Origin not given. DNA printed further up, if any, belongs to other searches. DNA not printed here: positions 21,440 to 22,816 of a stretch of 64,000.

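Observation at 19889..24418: Island-borne van-like peptide module: Ddl-family ligase, VanX-like M15 dipeptidase and two paralogous C39-like cysteine peptidases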

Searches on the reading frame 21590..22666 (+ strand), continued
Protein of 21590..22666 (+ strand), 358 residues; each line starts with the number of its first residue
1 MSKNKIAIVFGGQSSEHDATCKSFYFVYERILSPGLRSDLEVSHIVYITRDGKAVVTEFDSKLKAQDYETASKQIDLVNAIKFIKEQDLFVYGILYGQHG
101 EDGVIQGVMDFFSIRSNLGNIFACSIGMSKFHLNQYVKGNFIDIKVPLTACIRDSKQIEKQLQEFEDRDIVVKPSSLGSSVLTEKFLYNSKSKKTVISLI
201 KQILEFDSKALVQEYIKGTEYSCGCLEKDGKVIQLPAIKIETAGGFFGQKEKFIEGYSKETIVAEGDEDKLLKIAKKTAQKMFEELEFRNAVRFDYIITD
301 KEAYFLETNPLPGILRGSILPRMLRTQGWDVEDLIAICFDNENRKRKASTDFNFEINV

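Call 14: search_solved_structures(query=window:21590-22666:+, show_alignments=3, max_evalue=1e-10)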
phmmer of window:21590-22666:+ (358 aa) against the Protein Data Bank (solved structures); distinct sequences matched with E-value up to 1e-10: 31.
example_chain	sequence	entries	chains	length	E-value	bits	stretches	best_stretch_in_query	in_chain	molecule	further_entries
3n8d_A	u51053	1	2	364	2.4e-24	89.5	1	1-341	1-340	D-alanine--D-alanine ligase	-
3r23_A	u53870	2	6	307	1.6e-23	86.8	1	70-347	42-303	D-alanine--D-alanine ligase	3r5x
2i80_A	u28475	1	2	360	1.7e-23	86.7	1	1-340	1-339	D-alanine-D-alanine ligase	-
2i87_A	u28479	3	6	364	1.7e-23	86.7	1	1-340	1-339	D-alanine-D-alanine ligase | D-alanine--D-alanine ligase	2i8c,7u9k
3k3p_A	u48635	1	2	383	6.5e-23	84.8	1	1-334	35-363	D-alanine--D-alanine ligase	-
8fff_A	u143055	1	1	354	8.3e-23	84.4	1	3-340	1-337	D-alanine--D-alanine ligase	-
4egj_A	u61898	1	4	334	2.1e-20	76.5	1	84-336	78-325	D-alanine--D-alanine ligase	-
3lwb_A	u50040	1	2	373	5.8e-20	75.1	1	89-339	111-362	D-alanine--D-alanine ligase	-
5nrh_A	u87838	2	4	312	1.4e-18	70.5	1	90-335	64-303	D-alanine--D-alanine ligase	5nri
4egq_A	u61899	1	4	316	1.5e-18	70.5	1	90-335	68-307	D-alanine--D-alanine ligase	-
4eg0_A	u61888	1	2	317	6.7e-18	68.3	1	89-335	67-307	D-alanine--D-alanine ligase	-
8evy_B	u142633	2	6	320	2.5e-17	66.4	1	85-341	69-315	D-alanine--D-alanine ligase B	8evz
4fu0_A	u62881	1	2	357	4.2e-17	65.7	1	2-330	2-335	D-alanine--D-alanine ligase 7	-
1iow_A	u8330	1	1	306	1.2e-16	64.2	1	68-336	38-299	D-ALA:D-ALA LIGASE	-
1iov_A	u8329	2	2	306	3.2e-16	62.8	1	68-336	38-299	D-ALA:D-ALA LIGASE | D-ALANINE--D-ALANINE LIGASE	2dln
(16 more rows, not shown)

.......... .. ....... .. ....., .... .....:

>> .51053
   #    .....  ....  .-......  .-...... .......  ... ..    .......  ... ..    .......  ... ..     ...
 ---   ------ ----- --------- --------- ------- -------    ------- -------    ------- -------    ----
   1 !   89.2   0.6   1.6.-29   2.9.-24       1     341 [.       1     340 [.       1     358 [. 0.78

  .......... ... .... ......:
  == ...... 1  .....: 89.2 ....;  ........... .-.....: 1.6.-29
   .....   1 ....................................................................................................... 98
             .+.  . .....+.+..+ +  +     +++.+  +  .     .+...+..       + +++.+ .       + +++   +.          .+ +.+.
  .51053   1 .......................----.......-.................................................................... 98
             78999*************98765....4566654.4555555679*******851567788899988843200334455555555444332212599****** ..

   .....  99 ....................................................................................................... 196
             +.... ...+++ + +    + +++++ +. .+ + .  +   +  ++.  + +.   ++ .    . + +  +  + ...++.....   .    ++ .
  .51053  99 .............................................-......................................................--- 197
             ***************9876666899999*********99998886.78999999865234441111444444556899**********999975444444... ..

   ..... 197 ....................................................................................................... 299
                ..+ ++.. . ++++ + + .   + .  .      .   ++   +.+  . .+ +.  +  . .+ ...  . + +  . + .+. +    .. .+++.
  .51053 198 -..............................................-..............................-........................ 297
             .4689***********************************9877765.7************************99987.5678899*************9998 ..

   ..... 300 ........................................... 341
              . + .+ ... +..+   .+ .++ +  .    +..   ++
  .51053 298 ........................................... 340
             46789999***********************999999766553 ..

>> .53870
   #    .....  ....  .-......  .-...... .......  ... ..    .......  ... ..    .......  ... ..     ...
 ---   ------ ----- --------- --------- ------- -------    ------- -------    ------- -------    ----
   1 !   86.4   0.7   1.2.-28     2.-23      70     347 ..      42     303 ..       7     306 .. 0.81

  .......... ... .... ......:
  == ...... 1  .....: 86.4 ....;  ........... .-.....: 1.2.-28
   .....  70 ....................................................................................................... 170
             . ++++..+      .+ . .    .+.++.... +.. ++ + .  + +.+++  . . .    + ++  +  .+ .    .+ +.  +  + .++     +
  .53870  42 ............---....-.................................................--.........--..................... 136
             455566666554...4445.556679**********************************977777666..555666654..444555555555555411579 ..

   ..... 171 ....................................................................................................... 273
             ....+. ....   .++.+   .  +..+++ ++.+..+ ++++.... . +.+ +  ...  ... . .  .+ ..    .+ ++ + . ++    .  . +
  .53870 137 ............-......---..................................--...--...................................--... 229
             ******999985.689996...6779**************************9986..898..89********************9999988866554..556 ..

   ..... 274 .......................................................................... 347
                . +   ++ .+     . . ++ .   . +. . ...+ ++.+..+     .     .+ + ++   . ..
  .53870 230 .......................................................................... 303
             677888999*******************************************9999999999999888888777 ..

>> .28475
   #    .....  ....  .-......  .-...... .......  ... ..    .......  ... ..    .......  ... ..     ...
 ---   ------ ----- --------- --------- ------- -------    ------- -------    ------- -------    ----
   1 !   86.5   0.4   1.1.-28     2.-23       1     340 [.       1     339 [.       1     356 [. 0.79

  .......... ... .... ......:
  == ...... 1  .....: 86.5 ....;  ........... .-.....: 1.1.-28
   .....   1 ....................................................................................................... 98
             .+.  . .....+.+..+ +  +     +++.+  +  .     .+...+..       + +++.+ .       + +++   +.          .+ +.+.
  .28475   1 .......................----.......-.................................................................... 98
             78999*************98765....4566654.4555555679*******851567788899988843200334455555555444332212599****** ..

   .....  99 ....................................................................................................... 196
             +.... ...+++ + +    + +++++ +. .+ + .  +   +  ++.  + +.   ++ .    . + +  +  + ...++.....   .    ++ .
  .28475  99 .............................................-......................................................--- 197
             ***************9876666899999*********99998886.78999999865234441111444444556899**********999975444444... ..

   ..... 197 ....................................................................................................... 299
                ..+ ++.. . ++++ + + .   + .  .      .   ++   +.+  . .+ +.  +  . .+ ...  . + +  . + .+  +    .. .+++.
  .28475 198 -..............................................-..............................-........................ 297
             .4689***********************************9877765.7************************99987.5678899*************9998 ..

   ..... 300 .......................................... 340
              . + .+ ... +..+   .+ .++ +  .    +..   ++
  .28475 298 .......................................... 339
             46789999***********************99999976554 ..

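Call 18: find_related_loci(query=A2, collection=genome_contigs, flank=10000)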
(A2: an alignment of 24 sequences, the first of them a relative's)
Query A2 (358 aa) in genome_contigs; peptide patterns used: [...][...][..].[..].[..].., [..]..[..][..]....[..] (x = any residue, [..] = any of these).
599 stretches matched a pattern (row limit reached: there are more); 431 encode a relative of the query (tblastn E <= 1e-3); the best 80 are kept; 80 distinct loci.
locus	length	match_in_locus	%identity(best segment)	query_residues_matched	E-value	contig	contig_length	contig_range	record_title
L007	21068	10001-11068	41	3-357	2e-92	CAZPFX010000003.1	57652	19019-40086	MAG TPA_asm: uncultured Pseudomonadales bacterium isolate SRP118108_co5_543 genome assembly, contig: NODE_284_length_576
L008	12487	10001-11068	39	3-357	7e-90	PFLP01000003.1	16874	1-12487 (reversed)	MAG: Candidatus Pacebacteria bacterium CG_4_10_14_0_8_um_filter_42_14 CG_4_10_14_0.8_um_filter_scaffold_1809_c, whole ge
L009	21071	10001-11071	39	2-357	7e-84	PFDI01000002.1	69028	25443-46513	MAG: Candidatus Pacebacteria bacterium CG10_big_fil_rev_8_21_14_0_10_44_54 CG10_8_21_14_0.10_scaffold_675_c, whole genom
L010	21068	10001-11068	37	3-357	6e-78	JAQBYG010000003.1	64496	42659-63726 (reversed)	MAG: bacterium isolate casp150-mb.307 NODE_1094_length_64496_cov_0.094244, whole genome shotgun sequence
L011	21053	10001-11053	36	5-357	1e-63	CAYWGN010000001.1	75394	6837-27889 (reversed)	MAG TPA_asm: uncultured Desulfobacula sp. isolate binchicken_co243_219 genome assembly, contig: NODE_158_length_75394_co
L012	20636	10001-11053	36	5-357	4e-59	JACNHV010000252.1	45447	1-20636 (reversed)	MAG: Candidatus Desulfobacula maris NIOZ-UU_NODE_776_length_45447_cov_12.7633, whole genome shotgun sequence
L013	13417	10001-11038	35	5-352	3e-57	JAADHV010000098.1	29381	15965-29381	MAG: Deltaproteobacteria bacterium isolate M_MetaBat.211 contig-127_1840, whole genome shotgun sequence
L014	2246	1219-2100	39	5-286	1e-51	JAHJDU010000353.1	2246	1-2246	MAG: Proteobacteria bacterium isolate Modern_marine.mb.74 Modern_marine.mb.74_k141_1371425, whole genome shotgun sequenc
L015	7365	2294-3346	27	3-347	2e-28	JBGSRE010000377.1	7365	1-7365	MAG: Oligoflexus sp. isolate JTS-AC350 k141_1690531, whole genome shotgun sequence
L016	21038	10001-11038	26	3-347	9e-27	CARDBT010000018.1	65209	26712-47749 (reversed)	MAG TPA_asm: uncultured Lachnospiraceae bacterium isolate MGBC144944 genome assembly, contig: MGBC144944.18, whole genom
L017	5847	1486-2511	26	1-335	4e-26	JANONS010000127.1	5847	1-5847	MAG: Armatimonadota bacterium isolate VAR_43_metabat_323 VAR_43_k141_1611589, whole genome shotgun sequence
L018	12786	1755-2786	27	5-347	8e-26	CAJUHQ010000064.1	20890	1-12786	MAG TPA_asm: uncultured Lachnospiraceae bacterium isolate MGBC139783 genome assembly, contig: MGBC139783.64, whole genom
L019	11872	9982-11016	28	2-344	5e-26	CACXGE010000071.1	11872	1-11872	MAG: uncultured Lachnospiraceae bacterium isolate RUG11237 genome assembly, contig: RUG11237_asm_71, whole genome shotgu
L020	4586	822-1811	30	1-341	1e-25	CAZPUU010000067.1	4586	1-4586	MAG TPA_asm: uncultured Gammaproteobacteria bacterium isolate SRP192515_co2_165 genome assembly, contig: NODE_17577_leng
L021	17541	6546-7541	28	2-334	1e-25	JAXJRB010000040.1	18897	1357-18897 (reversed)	MAG: Lachnospiraceae bacterium isolate DOME_MAG_2987 2987_C0217_k141_64915, whole genome shotgun sequence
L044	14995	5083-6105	27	6-335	7e-23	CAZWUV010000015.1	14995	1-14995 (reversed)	MAG TPA_asm: uncultured Candidatus Saccharibacteria bacterium isolate SRP193661_co1_27 genome assembly, contig: NODE_406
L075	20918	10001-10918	26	3-335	3e-21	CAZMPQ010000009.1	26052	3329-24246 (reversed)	MAG TPA_asm: uncultured Candidatus Saccharibacteria bacterium isolate SRP237561_co1_44 genome assembly, contig: NODE_289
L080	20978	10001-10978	26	1-335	6e-21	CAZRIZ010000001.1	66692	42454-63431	MAG TPA_asm: uncultured Candidatus Saccharibacteria bacterium isolate SRP294416_co3_712 genome assembly, contig: NODE_29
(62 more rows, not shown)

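Call 27: search_protein_families(library=pfam, proteins=[L007:4853-6145:+, L007:6138-7685:+, L007:7682-8347:-, L007:8292-8966:-, L007:9196-9981:+, L007:11075-11782:+, L007:11769-12401:+, L007:12538-14223:-, L007:14233-15879:-, L007:15888-17102:-], max_evalue=0.001)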
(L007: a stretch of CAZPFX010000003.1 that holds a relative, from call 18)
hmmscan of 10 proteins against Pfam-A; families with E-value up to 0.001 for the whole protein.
L007:4853-6145:+ (430 aa): 0 families

L007:6138-7685:+ (515 aa): 2 families
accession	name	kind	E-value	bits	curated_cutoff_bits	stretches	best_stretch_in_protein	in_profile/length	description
PF13231.12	PMT_2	-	6.9e-10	39.8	26.1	1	64-215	2-151/160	Dolichyl-phosphate-mannose-protein mannosyltransferase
PF02366.24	PMT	-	6.1e-07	29.7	22.7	1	63-208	61-212/245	Dolichyl-phosphate-mannose-protein mannosyltransferase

L007:7682-8347:- (221 aa): 2 families
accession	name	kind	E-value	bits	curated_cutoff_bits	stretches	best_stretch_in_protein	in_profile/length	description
PF01569.27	PAP2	-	1.4e-07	31.8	27.2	1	147-217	47-122/130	PAP2 superfamily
PF14378.12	PAP2_3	-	3.5e-06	27.4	27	1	85-215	43-188/190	PAP2 superfamily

L007:8292-8966:- (224 aa): 2 families
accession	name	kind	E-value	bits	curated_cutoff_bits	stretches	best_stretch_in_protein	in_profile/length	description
PF00486.34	Trans_reg_C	-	5.4e-18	65.3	26.2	1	149-220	3-76/77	Transcriptional regulatory protein, C terminal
PF00072.30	Response_reg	-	5.8e-06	26.9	30.2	1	26-107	22-103/111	Response regulator receiver domain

L007:9196-9981:+ (261 aa): 2 families
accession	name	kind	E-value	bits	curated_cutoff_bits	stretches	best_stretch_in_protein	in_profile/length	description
PF01427.22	Peptidase_M15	-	2e-15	57.5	27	1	81-240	42-188/199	D-ala-D-ala dipeptidase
PF02557.22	VanY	-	1.3e-05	25.5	25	1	86-174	13-84/132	D-alanyl-D-alanine carboxypeptidase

L007:11075-11782:+ (235 aa): 2 families
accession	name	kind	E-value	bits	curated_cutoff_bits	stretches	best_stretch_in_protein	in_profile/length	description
PF01177.27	Asp_Glu_race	-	6.4e-34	118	31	1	9-224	1-210/211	Asp/Glu/Hydantoin racemase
PF13714.12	PEP_mutase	-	0.00092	19.3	31.5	0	74-135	167-223/240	Phosphoenolpyruvate phosphomutase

L007:11769-12401:+ (210 aa): 1 family
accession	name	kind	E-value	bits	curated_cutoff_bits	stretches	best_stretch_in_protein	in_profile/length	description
PF13529.12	Peptidase_C39_2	-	5.3e-10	40.5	24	1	13-180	3-142/143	Peptidase_C39 like family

L007:12538-14223:- (561 aa): 2 families
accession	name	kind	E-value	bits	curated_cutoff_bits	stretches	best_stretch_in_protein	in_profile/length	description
PF00999.27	Na_H_Exchanger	-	9.5e-57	193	26.2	1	11-365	4-363/375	Sodium/hydrogen exchanger, transmembrane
PF02254.24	TrkA_N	-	1.4e-17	64.5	23.8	1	409-519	4-114/116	TrkA-N domain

L007:14233-15879:- (548 aa): 1 family
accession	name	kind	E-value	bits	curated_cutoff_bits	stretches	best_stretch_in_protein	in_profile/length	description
PF00343.26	Phosphorylase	-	4.4e-24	85.2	27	2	320-477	416-584/713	Carbohydrate phosphorylase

L007:15888-17102:- (404 aa): 1 family
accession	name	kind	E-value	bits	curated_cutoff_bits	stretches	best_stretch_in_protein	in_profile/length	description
PF02073.20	Peptidase_M29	-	1.1e-87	294.9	27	1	9-402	3-406/406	Thermophilic metalloprotease (M29)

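Call 32: find_encoding_contigs(protein=P0008, flank=7000, max_places=1)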
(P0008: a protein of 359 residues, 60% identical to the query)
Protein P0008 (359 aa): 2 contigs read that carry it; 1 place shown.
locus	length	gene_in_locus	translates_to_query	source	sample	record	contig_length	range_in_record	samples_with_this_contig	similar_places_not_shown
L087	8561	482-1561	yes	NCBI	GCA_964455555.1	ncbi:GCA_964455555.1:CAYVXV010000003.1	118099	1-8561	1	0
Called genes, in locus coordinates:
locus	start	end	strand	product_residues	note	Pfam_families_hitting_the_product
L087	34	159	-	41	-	-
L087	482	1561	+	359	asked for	PF01820:Dala_Dala_lig_N, PF02655:ATP-grasp_3, PF07478:Dala_Dala_lig_C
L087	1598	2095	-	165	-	PF00258:Flavodoxin_1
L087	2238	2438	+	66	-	-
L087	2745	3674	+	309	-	PF13365:Trypsin_2 (weak)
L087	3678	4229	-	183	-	-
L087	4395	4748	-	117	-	-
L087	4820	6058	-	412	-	PF13439:Glyco_transf_4, PF00534:Glycos_transf_1, PF13692:Glyco_trans_1_4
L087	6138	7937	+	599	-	-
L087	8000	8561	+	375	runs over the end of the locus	-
